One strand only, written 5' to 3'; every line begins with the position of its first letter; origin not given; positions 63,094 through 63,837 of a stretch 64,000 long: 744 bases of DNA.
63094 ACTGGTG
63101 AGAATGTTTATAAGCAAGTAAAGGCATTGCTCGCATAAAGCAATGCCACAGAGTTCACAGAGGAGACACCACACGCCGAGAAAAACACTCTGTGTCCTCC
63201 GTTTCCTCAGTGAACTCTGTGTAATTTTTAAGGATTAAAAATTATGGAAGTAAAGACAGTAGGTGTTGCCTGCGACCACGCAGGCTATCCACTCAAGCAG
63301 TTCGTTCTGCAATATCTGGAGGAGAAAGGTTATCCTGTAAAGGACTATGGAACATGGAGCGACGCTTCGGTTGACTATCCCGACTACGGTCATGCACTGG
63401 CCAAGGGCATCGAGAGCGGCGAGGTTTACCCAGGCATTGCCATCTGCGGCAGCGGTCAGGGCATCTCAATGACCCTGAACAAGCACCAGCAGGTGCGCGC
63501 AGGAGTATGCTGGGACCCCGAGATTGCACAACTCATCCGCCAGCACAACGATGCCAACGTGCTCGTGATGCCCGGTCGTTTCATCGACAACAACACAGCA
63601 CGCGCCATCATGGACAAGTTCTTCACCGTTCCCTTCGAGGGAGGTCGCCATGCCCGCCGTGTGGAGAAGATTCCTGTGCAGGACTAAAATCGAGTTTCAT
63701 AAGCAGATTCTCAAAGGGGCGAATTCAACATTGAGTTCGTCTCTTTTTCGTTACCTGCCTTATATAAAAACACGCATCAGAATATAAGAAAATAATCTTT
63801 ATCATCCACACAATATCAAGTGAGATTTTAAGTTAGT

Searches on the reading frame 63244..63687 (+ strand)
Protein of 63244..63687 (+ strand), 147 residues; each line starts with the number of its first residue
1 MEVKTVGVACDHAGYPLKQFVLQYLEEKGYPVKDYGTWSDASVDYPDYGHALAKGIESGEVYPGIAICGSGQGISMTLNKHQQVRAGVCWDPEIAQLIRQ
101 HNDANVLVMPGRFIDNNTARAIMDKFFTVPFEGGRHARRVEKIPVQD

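Call 9: search_protein_families(library=pfam, proteins=[window:63244-63687:+])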
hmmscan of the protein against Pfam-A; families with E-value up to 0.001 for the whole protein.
window:63244-63687:+ (147 aa): 1 family
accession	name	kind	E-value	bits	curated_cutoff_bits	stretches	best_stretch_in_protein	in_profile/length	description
PF02502.23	LacAB_rpiB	-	2.7e-55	186.5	24.7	1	6-143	1-138/138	Ribose/Galactose Isomerase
